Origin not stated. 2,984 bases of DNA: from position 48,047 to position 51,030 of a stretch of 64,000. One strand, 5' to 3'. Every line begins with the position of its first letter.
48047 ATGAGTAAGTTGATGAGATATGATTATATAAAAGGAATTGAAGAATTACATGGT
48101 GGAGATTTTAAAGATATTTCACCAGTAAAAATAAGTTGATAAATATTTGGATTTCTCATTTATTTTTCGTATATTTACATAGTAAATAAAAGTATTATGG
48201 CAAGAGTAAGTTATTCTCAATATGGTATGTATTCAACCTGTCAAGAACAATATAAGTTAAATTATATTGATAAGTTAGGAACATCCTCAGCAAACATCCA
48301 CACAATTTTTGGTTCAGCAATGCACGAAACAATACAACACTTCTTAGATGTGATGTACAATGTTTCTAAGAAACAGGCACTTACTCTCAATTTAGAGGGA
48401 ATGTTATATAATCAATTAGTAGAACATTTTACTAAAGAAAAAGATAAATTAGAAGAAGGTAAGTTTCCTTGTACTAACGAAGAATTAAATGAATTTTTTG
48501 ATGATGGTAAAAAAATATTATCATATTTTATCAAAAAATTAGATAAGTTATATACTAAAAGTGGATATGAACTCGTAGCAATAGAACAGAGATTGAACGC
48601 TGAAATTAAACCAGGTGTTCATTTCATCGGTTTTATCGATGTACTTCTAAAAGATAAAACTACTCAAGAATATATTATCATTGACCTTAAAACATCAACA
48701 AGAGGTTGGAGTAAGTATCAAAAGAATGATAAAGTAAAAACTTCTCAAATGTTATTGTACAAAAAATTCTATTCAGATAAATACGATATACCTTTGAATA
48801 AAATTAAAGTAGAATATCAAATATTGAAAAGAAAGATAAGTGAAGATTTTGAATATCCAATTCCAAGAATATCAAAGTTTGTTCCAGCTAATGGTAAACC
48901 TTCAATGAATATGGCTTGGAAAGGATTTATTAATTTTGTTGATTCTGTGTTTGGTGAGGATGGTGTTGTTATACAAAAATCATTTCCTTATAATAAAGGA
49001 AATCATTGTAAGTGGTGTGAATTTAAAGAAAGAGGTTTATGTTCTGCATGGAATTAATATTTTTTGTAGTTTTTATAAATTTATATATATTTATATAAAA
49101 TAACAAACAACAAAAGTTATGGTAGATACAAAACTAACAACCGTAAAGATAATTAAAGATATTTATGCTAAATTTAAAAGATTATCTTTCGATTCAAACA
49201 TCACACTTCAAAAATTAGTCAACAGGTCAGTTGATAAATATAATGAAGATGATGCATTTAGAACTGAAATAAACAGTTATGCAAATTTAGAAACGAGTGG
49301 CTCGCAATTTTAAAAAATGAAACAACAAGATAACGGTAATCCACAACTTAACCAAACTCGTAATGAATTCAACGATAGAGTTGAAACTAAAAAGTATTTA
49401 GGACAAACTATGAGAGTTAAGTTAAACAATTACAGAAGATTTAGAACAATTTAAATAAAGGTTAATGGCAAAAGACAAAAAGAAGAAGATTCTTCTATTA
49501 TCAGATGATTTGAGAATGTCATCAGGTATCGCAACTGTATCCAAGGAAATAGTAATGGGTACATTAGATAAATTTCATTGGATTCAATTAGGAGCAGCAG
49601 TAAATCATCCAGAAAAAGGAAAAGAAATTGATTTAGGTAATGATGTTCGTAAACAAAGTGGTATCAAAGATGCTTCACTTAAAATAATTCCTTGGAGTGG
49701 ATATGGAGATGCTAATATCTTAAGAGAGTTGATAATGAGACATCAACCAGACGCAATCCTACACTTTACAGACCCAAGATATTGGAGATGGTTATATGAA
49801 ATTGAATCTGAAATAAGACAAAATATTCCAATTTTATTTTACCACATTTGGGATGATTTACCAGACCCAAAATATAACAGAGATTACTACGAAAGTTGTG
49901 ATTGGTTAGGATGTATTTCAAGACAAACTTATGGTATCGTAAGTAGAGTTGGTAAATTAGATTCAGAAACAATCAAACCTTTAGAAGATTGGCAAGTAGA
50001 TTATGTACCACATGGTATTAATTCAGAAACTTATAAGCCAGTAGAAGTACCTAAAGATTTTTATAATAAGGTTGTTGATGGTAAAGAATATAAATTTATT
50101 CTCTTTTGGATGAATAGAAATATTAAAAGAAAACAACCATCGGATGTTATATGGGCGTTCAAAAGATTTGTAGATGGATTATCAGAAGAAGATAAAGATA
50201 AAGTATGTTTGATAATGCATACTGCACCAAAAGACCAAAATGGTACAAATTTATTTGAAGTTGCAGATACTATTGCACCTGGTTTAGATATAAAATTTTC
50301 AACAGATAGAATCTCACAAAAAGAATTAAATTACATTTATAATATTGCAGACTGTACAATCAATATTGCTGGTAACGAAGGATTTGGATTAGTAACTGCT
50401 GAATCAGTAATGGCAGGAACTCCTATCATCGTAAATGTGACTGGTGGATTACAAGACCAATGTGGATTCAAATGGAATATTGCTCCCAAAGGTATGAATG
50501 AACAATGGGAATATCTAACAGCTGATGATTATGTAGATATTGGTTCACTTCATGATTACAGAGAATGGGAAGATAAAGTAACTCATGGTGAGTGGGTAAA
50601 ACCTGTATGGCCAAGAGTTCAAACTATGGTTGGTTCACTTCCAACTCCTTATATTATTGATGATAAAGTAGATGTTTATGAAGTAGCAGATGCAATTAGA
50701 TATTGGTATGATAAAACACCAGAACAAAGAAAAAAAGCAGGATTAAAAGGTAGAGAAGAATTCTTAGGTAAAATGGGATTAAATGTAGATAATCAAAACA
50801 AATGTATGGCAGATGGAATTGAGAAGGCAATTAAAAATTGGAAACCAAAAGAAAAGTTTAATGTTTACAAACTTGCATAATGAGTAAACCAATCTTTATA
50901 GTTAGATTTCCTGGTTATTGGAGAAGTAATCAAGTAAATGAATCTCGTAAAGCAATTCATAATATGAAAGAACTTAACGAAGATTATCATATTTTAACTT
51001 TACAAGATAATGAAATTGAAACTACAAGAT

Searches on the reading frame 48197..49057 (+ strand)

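Call 12: search_protein_families(library=phrogs, proteins=[window:48197-49057:+], max_evalue=0.001)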
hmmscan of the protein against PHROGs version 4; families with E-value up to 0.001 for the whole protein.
window:48197-49057:+ (286 aa): 4 families
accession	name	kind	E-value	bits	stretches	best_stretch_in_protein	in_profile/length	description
phrog_69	-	DNA, RNA and nucleotide metabolism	8.1e-25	88.8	1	1-285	87-326/501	exonuclease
phrog_1218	-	DNA, RNA and nucleotide metabolism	2.1e-17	64.4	1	3-214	9-210/364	exonuclease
phrog_8097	-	DNA, RNA and nucleotide metabolism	7.7e-09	35.8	1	3-278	2-234/598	exonuclease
phrog_1870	-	DNA, RNA and nucleotide metabolism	6.2e-07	29.9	1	3-169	15-194/313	exonuclease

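Call 13: search_protein_families(library=pfam, proteins=[window:48197-49057:+], max_evalue=0.001)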
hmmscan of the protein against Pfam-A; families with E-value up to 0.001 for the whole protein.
window:48197-49057:+ (286 aa): 2 families
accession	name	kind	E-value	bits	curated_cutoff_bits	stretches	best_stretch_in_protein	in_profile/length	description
PF12705.13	PDDEXK_1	-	4.8e-19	69.7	22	1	3-278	1-244/247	PD-(D/E)XK nuclease superfamily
PF10926.14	DUF2800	-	0.00013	21.7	21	1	39-278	36-230/368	Protein of unknown function (DUF2800)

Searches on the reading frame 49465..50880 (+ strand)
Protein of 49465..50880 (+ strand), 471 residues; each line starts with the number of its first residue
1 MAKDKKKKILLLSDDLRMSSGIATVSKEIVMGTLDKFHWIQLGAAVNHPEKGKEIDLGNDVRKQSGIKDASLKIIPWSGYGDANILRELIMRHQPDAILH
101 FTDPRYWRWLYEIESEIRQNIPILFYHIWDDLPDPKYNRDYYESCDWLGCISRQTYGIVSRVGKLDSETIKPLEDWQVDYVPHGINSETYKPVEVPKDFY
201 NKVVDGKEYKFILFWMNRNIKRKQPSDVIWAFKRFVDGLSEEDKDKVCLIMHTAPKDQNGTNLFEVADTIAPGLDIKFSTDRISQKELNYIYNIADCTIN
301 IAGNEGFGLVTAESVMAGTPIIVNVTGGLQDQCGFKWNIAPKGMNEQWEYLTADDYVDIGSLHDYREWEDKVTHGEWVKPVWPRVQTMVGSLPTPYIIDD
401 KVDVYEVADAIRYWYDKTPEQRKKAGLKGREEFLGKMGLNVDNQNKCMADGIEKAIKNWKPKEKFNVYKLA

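Call 70: search_protein_families(library=pfam, proteins=[window:49465-50880:+], max_evalue=0.00001)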
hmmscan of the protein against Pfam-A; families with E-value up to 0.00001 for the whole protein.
window:49465-50880:+ (471 aa): 2 families
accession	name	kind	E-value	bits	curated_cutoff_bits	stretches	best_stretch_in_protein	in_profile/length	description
PF00534.26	Glycos_transf_1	-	8e-09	35.7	26.4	1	208-331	13-129/172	Glycosyl transferases group 1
PF20706.3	GT4-conflict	-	2.9e-08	33.6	26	1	217-330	206-317/385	Family 4 Glycosyltransferase in conflict systems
